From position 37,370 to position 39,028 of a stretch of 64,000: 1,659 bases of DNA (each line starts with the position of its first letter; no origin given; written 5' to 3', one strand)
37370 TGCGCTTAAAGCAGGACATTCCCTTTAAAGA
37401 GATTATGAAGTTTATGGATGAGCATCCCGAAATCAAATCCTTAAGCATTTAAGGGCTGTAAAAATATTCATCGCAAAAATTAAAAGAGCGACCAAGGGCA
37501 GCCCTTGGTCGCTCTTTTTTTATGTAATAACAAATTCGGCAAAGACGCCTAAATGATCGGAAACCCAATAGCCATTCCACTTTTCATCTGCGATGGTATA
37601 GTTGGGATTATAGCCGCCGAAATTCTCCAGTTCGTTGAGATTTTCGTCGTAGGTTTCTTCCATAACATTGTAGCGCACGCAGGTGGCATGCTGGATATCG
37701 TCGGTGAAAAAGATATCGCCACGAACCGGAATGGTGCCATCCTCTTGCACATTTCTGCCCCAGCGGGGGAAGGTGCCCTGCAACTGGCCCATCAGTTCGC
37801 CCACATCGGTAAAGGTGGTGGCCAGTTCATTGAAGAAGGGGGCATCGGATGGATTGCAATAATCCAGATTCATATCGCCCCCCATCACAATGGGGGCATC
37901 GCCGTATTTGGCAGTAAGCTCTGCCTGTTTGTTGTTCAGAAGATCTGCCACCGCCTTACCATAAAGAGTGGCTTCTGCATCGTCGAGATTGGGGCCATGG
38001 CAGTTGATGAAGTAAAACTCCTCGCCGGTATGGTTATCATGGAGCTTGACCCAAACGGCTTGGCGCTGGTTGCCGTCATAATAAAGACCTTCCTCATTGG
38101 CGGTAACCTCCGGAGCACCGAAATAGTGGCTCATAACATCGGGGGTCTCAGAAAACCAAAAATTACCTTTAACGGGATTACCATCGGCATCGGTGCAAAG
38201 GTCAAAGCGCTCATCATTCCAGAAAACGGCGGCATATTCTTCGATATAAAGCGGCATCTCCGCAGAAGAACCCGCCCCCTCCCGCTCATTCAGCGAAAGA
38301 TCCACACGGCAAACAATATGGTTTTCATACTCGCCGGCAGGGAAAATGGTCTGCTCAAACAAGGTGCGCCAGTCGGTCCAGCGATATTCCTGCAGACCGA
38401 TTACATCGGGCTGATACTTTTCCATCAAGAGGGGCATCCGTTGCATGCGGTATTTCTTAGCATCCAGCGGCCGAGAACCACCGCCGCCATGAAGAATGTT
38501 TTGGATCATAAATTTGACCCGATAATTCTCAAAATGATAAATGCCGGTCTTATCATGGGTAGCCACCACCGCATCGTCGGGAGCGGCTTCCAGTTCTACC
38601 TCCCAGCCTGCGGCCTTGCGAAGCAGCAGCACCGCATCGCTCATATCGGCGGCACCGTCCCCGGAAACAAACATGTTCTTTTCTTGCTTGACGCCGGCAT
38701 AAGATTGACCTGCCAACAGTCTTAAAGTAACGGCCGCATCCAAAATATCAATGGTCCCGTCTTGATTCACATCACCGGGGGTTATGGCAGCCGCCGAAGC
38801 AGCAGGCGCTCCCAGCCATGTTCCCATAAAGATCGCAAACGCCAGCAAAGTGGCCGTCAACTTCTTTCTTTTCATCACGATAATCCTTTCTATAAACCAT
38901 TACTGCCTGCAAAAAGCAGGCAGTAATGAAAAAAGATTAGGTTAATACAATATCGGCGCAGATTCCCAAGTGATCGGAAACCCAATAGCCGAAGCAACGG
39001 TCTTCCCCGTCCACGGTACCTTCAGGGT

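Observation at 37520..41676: Second array: three tandem EEP paralogs that use an N-terminal dockerin-like module instead of a lipobox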

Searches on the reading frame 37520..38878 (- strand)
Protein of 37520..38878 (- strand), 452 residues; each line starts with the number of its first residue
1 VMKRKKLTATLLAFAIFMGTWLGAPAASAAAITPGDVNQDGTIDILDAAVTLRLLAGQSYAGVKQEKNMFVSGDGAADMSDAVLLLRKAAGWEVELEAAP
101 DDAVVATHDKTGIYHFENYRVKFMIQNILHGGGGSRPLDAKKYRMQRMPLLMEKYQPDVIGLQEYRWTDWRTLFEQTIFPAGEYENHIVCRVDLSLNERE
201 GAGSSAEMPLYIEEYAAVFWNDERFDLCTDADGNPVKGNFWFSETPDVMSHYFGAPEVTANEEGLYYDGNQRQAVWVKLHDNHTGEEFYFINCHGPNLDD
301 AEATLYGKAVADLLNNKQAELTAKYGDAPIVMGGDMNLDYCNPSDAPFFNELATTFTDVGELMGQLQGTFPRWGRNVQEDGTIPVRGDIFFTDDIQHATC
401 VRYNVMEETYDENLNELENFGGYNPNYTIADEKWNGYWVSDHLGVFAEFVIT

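Call 3: search_protein_families(library=pfam, proteins=[window:37520-38878:-], max_evalue=1)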
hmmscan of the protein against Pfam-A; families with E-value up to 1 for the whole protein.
window:37520-38878:- (452 aa): 3 families
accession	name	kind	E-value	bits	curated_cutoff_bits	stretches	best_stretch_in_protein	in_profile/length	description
PF00404.24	Dockerin_1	-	1.9e-07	31.6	22.9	1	34-87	1-54/57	Dockerin type I domain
PF03372.29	Exo_endo_phos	-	1.3e-05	25.6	24.5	1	127-348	4-166/225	Endonuclease/Exonuclease/phosphatase family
PF13517.12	FG-GAP_3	-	0.004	18.2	26.9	1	20-46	34-60/61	FG-GAP-like repeat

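Call 4: search_protein_families(library=ncbifam, proteins=[window:37520-38878:-], max_evalue=1)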
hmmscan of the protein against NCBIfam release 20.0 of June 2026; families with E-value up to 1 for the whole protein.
window:37520-38878:- (452 aa): 3 families
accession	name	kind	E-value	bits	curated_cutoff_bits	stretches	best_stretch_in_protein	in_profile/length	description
NF008733.0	PRK11756.1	equivalog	0.00067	18.9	280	1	142-169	12-39/269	exodeoxyribonuclease III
TIGR00633.1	xth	equivalog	0.0057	16.2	99.05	0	151-190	22-59/255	exodeoxyribonuclease III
TIGR00195.1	exoDNase_III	equivalog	0.053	13.1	182.55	0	144-171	14-41/254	exodeoxyribonuclease III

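Call 12: search_solved_structures(query=window:37520-38878:-, max_evalue=1, show_alignments=2)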
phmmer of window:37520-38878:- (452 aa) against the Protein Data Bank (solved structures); distinct sequences matched with E-value up to 1: 11.
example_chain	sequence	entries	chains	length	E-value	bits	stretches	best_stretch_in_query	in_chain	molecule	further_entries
4c1r_A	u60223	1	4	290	9.3e-05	24.3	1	214-412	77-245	MANNOSYL-6-PHOSPHATASE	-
3mpr_A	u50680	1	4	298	0.0001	24.1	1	214-412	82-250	Putative endonuclease/exonuclease/phosphatase family protein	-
6kg9_A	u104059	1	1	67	0.00058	21.7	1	29-90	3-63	And cellulose-binding endoglucanase family 9 CelL ortholog dockerin domain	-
6kgc_B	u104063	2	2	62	0.0012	20.6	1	34-89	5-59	And cellulose-binding endoglucanase family 9 CelL ortholog dockerin domain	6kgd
6kge_D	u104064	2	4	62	0.0031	19.3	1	34-89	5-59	And cellulose-binding endoglucanase family 9 CelL ortholog dockerin domain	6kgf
4fl4_A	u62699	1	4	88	0.052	15.2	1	34-87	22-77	Glycoside hydrolase family 9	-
3g6s_A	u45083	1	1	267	0.081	14.6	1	196-340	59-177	Putative endonuclease/exonuclease/phosphatase family protein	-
5m2o_B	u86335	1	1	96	0.23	13.1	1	32-65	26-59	Group I Dockerin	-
6tgs_A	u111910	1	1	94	0.26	12.9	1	54-129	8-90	Protein NBR1 homolog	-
2vn5_B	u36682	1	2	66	0.33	12.6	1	32-91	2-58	ENDOGLUCANASE A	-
1ako_A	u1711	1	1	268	0.39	12.3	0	142-169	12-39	EXONUCLEASE III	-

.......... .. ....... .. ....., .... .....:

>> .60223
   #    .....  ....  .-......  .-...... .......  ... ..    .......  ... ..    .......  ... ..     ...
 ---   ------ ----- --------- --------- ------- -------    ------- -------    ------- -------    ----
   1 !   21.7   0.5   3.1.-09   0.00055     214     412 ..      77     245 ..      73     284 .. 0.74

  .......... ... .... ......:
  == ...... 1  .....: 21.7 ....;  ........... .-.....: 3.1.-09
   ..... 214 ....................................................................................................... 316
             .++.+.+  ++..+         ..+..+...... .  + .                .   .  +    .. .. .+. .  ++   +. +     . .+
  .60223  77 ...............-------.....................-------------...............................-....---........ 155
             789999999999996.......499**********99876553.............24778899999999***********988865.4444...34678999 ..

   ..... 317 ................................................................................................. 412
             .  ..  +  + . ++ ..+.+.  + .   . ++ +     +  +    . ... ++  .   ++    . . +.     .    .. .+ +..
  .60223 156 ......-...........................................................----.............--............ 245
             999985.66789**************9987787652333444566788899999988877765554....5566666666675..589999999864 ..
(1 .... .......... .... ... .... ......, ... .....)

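Call 13: find_homologous_proteins(query=window:37520-38878:-, max_evalue=0.00001)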
Query window:37520-38878:- (452 aa): 11 proteins with E <= 0.00001 among 8000 candidates.
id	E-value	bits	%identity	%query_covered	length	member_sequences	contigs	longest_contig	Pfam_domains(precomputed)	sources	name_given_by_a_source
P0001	0.0e+0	1064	100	100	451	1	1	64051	PF00404.25,PF03372.30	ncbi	-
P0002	6.4e-179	613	59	100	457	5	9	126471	PF00404.25,PF03372.30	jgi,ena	-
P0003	1.0e-175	603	60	99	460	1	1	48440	PF00404.25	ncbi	-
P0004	2.7e-173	595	58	100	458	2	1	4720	PF03372.30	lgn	-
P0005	4.9e-142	492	50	99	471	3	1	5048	PF03372.30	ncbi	-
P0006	1.4e-138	480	50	100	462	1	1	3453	-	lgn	-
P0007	3.1e-135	469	50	99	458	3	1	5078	PF03372.30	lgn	-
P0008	3.2e-125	436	47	99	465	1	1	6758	PF00404.25,PF03372.30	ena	-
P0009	9.7e-120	418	45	99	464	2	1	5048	PF00404.25,PF03372.30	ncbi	-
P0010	1.5e-102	362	41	99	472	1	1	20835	PF00404.25,PF03372.30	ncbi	-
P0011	1.0e-40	158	34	100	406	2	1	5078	PF00404.25,PF03372.30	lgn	-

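Call 16: find_related_loci(query=A1, collection=genome_contigs, flank=10000)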
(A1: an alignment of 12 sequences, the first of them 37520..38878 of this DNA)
Query A1 (452 aa) in genome_contigs; peptide patterns used: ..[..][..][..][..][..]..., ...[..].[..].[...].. (x = any residue, [..] = any of these).
599 stretches matched a pattern (row limit reached: there are more); 545 encode a relative of the query (tblastn E <= 1e-3); the best 80 are kept; 80 distinct loci.
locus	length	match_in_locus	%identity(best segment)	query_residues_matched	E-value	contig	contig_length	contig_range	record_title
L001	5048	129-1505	50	5-451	2e-145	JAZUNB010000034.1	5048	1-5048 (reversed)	MAG: Eubacteriales bacterium isolate T1900044890_TS20190356.MAGScoT_cleanbin_000005 SGB_3251_k141_1586381, whole genome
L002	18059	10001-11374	49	5-451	5e-140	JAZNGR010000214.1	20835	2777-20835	MAG: Eubacteriales bacterium isolate T1900044701_TS20190167.MAGScoT_cleanbin_000007 SGB_1799_k141_1755406, whole genome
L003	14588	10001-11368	49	5-450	2e-135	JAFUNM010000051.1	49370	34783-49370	MAG: Clostridia bacterium isolate RGIG4655 Roe_deer_Rectum-4__c379145, whole genome shotgun sequence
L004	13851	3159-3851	28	144-449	3e-20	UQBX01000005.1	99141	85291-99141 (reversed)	uncultured Ruminococcaceae bacterium isolate UMGS133 genome assembly, contig: NODE_55_length_99141_cov_8.588297, whole g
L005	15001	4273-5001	27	127-451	5e-18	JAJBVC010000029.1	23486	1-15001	MAG: Clostridiales bacterium isolate U_127067 U_127067=NODE_201_length_23486_cov_11.204473, whole genome shotgun sequenc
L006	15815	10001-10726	28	127-451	2e-16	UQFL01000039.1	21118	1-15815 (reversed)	uncultured Ruminococcaceae bacterium isolate UMGS233 genome assembly, contig: NODE_288_length_21118_cov_15.148032, whole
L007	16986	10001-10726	29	127-451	3e-16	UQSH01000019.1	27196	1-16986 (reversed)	uncultured Ruminococcaceae bacterium isolate UMGS598 genome assembly, contig: NODE_986_length_27196_cov_5.217604, whole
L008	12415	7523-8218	28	144-449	4e-16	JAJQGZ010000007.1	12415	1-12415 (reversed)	MAG: Clostridiales bacterium isolate U.3_9 NODE_551_length_12415_cov_9.027508, whole genome shotgun sequence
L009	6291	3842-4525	27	144-447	8e-16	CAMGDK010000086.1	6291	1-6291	MAG: uncultured Clostridia bacterium isolate SRR15725433_bin.9_metaWRAP_v1.3_MAG genome assembly, contig: ERZ10622436.16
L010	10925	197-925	27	127-452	3e-15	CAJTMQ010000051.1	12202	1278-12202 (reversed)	MAG TPA_asm: uncultured Eubacterium sp. isolate MGBC101131 genome assembly, contig: MGBC101131.51, whole genome shotgun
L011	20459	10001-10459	30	144-337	9e-15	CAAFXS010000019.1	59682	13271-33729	MAG TPA_asm: Clostridia bacterium, isolate HGM12858, WGS project CAAFXS010000000 data, contig: SRS475647_9_k119_75507, w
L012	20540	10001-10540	31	116-347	2e-14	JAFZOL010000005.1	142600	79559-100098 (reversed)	MAG: Clostridia bacterium isolate RGIG7952 Water_buffalos_Rumen-1__c115068, whole genome shotgun sequence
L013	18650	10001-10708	28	140-451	4e-14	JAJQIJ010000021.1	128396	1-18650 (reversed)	MAG: Clostridiales bacterium isolate U.9_6 NODE_15_length_128396_cov_12.232194, whole genome shotgun sequence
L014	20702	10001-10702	26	144-451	8e-14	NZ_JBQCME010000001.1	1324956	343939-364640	Pedobacter sp. SAFR-022 NODE_1_length_1324956_cov_309.520771, whole genome shotgun sequence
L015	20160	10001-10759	24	121-451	1e-13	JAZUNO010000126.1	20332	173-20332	MAG: Acutalibacteraceae bacterium isolate T1900044885_TS20190351.MAGScoT_cleanbin_000016 SGB_3223_k141_1279864, whole ge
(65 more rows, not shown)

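Call 19: find_homologous_proteins(query=A1, max_evalue=0.001)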
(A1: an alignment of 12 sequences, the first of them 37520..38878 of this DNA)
Query A1 (12 sequences) (452 aa, profile of the alignment): 14 proteins with E <= 0.001 among 8000 candidates.
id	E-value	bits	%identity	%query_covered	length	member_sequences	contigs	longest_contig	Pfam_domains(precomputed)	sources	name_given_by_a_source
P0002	2.1e-234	797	59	100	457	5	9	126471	PF00404.25,PF03372.30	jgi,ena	-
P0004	4.8e-233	792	58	100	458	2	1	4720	PF03372.30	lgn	-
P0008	2.4e-224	764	47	99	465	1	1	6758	PF00404.25,PF03372.30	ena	-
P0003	9.8e-223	758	60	99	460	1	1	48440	PF00404.25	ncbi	-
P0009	7.0e-221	752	45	99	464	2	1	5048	PF00404.25,PF03372.30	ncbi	-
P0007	3.5e-218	743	50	99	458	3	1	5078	PF03372.30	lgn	-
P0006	4.3e-215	733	50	100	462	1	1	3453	-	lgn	-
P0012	5.2e-215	733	46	99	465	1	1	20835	PF00404.25,PF03372.30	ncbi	-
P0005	1.1e-214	732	50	99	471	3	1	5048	PF03372.30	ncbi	-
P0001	5.8e-211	720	100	100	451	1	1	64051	PF00404.25,PF03372.30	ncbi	-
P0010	3.9e-204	697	41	99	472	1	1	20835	PF00404.25,PF03372.30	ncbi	-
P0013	3.0e-144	500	37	87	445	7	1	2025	PF03372.30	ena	-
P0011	1.2e-136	475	34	100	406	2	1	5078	PF00404.25,PF03372.30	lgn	-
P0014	5.4e-14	70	28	42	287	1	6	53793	PF03372.30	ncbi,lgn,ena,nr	ncbi:MAG: endonuclease/exonuclease/phosphatase family protein [Bacteroidaceae bacterium]|nr:endonucl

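Call 31: predict_structure(alignment_id=A1)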
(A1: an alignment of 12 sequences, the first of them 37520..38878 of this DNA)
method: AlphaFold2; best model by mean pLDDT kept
length: 452 residues; sequences in the alignment: 12
mean_pLDDT: 80.1   pTM: 0.81
mean pLDDT of the five models: 80.1, 74.7, 71.3, 68.0, 67.7
residues with pLDDT >= 90: 172; 70-90: 170; 50-70: 68; < 50: 42
segments of 3 or more residues with pLDDT < 50: 1-6, 21-30, 198-204, 253-257, 259-269
pLDDT, mean of each block of 10 residues (from residue 1): 52 61 44 84 90 87 88 88 92 88 83 87 87 62 87 95 86 92 92 54 49 83 97 95 72 49 46 90 95 73 69 91 96 85 81 92 87 69 81 93 90 82 71 77 91 89
secondary structure, 60 per line:
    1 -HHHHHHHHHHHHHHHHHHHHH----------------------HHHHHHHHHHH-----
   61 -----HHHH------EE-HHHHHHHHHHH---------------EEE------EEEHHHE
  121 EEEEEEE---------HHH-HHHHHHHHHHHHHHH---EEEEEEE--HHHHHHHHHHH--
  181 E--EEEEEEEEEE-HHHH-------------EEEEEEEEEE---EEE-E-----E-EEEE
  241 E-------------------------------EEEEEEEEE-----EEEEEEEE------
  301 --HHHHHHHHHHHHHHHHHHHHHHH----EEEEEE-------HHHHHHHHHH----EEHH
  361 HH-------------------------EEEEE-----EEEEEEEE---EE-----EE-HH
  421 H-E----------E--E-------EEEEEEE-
elements in order: H2-22 H45-55 H66-69 H79-89 E105-107 E114-116 E120-127 H141-155 E159-165 H168-178 E184-193 H195-198 E212-221 E225-227 E237-241 E273-281 E287-294 H303-325 E330-335 H343-352 H359-362 E388-392 E398-405 E445-451

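Call 33: search_protein_representatives(alignment_id=A1)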
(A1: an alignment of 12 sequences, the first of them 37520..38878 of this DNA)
Query: 12 sequences, 455 profile positions. Proteins with E-value up to 0.001 (for the whole library): 5176; up to 1e-10: 947; up to 1e-30: 22. The best 150 are listed.
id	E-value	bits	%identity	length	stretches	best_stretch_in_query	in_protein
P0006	1.4e-215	733.1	-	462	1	1-455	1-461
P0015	5.0e-166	569.7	-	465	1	17-453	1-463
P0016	5.9e-146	503.5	-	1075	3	26-454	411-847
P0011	3.7e-137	474.5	-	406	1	1-454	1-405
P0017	9.1e-137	473.3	-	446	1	1-454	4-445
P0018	4.5e-115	401.7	-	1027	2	29-432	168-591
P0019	1.1e-110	387.2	-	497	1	1-454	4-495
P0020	3.3e-85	303.3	-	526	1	1-454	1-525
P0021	1.5e-83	297.9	-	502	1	1-418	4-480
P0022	3.5e-75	270.2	-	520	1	1-452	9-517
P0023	8.1e-74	265.8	-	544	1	1-455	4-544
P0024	1.1e-56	209.3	-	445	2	106-410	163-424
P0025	2.8e-54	201.4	-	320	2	100-415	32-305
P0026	2.6e-53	198.2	-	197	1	1-174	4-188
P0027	2.6e-50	188.3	-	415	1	118-452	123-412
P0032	1.2e-32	130.1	-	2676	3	113-414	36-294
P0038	3.4e-28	115.4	-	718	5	206-395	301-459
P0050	1.5e-24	103.3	-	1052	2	20-116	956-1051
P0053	2.3e-23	99.4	-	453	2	106-410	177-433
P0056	4.9e-23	98.4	-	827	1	20-115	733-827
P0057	6.3e-23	98.0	-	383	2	118-452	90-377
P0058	1.7e-22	96.5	-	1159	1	141-451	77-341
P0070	5.7e-21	91.6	-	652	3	229-344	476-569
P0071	6.1e-21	91.5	-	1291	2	29-115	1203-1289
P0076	1.1e-20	90.6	-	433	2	113-282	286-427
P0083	5.0e-20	88.4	-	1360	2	127-382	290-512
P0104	8.1e-19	84.5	-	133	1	28-115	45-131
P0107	1.2e-18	83.9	-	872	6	30-91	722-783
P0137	9.3e-18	81.0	-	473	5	31-89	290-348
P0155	2.4e-17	79.6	-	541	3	30-90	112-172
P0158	3.2e-17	79.2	-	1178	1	30-114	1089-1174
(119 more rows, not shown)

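Call 34: search_protein_families(library=pfam, proteins=[P0016, P0018, P0050, P0056, P0071, P0158, P0107, P0137, P0155, P0104], max_evalue=0.001)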
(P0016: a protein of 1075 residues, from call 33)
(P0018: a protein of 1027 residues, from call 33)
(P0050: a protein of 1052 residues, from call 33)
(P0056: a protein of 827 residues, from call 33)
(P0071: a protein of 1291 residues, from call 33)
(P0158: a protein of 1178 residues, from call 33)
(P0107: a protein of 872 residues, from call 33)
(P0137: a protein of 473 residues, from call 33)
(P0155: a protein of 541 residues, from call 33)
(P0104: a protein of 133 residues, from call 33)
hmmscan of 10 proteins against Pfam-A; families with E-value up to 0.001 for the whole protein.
P0016 (1075 aa): 3 families
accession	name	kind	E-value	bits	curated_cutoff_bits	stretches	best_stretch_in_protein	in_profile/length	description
PF00404.24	Dockerin_1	-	2.4e-12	47.3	22.9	1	417-470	1-54/57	Dockerin type I domain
PF00963.24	Cohesin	-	1.9e-05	25.3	24.1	1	876-962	5-108/139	Cohesin domain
PF03372.29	Exo_endo_phos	-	0.00023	21.4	24.5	0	513-838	8-225/225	Endonuclease/Exonuclease/phosphatase family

P0018 (1027 aa): 3 families
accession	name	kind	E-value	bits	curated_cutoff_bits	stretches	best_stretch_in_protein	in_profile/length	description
PF03372.29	Exo_endo_phos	-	4.6e-09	36.8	24.5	1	267-555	2-204/225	Endonuclease/Exonuclease/phosphatase family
PF00963.24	Cohesin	-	1.3e-07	32.3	24.1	1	681-784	8-123/139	Cohesin domain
PF00404.24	Dockerin_1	-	1.4e-06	28.8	22.9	1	171-222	1-52/57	Dockerin type I domain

P0050 (1052 aa): 2 families
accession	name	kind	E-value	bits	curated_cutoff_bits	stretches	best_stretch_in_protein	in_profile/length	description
PF00404.24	Dockerin_1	-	2.1e-05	25.1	22.9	1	968-1019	2-53/57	Dockerin type I domain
PF13306.12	LRR_5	-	5.1e-05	23.6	27.7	1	280-327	10-56/127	BspA type Leucine rich repeat region (6 copies)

P0056 (827 aa): 3 families
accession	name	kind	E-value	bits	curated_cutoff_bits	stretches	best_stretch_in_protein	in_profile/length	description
PF16227.11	DUF4886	-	2.6e-06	27.1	26.7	1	197-322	63-193/242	Domain of unknown function (DUF4886)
PF13306.12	LRR_5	-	5.9e-06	26.7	27.7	1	67-113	12-58/127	BspA type Leucine rich repeat region (6 copies)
PF00404.24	Dockerin_1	-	2e-05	25.1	22.9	1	745-796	2-53/57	Dockerin type I domain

P0071 (1291 aa): 4 families
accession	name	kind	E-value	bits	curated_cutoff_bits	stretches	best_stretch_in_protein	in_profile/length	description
PF13385.13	Laminin_G_3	-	9e-16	58.8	27.6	1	553-714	12-151/151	Concanavalin A-like lectin/glucanases superfamily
PF00149.33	Metallophos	-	4.3e-11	44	21.5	1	792-1015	3-191/191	Calcineurin-like phosphoesterase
PF07554.19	FIVAR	-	1.5e-07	32.4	29.2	1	1091-1152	2-70/71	FIVAR domain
PF00404.24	Dockerin_1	-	8.4e-06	26.3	22.9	1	1207-1257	2-52/57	Dockerin type I domain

P0158 (1178 aa): 1 family
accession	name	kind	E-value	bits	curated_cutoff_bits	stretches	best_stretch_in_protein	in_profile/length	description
PF00404.24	Dockerin_1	-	0.00091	19.8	22.9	0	1092-1143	2-52/57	Dockerin type I domain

P0107 (872 aa): 5 families
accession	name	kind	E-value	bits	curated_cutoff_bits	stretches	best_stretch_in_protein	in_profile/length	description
PF00404.24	Dockerin_1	-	5.6e-80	263.9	22.9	6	724-777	1-54/57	Dockerin type I domain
PF09479.16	Flg_new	-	1e-34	118.9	27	4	504-569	1-64/65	Listeria-Bacteroides repeat domain (List_Bact_rpt)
PF18998.6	Flg_new_2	-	1.9e-10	41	23.6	0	282-349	1-69/73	Divergent InlB B-repeat domain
PF13499.12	EF-hand_7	-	4.8e-09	36.9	30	0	757-811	9-59/67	EF-hand domain pair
PF08460.16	SH3_5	-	0.00034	21.1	22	0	238-253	47-62/68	Bacterial SH3 domain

P0137 (473 aa): 7 families
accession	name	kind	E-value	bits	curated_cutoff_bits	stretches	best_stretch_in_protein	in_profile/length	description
PF00404.24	Dockerin_1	-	4e-55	184.3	22.9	5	229-279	2-52/57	Dockerin type I domain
PF00036.39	EF-hand_1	-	9e-16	56.6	25.4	0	199-218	8-27/29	EF hand domain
PF13405.12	EF-hand_6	-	3.6e-12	45.3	25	0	360-377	10-27/30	EF-hand domain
PF07963.17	N_methyl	-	9.9e-09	34.9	21.2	1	1-26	1-26/27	Prokaryotic N-terminal methylation motif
PF13499.12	EF-hand_7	-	2e-08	34.9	30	0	360-426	12-58/67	EF-hand domain pair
PF13202.12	EF-hand_5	-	9e-07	28.5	25.9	0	360-370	9-19/25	EF hand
PF23012.2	Syntrophin_4th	-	0.00095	19.8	27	0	424-449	11-36/100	Syntrophin C-terminal PH domain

P0155 (541 aa): 9 families
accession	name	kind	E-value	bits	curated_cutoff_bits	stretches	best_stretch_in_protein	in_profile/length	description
PF00404.24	Dockerin_1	-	3.9e-50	168.3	22.9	3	400-455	1-56/57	Dockerin type I domain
PF09479.16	Flg_new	-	1.1e-44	150.8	27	3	330-394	1-65/65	Listeria-Bacteroides repeat domain (List_Bact_rpt)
PF00036.39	EF-hand_1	-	6.6e-11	41.4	25.4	0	147-163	7-23/29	EF hand domain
PF13499.12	EF-hand_7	-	1.8e-10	41.5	30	0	402-449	12-63/67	EF-hand domain pair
PF18998.6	Flg_new_2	-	2.4e-08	34.3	23.6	0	360-398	32-72/73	Divergent InlB B-repeat domain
PF13405.12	EF-hand_6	-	2.3e-06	27.3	25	0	116-131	10-25/30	EF-hand domain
PF13202.12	EF-hand_5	-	1.7e-05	24.5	25.9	0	433-444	6-17/25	EF hand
PF13517.12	FG-GAP_3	-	0.00017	22.6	26.9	0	391-411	39-59/61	FG-GAP-like repeat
PF10591.15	SPARC_Ca_bdg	-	0.00029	21.6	22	0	382-449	48-111/113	Secreted protein acidic and rich in cysteine Ca binding region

P0104 (133 aa): 1 family
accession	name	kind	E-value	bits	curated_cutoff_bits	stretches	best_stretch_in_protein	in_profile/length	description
PF00404.24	Dockerin_1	-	7.7e-07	29.7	22.9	1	50-103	2-54/57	Dockerin type I domain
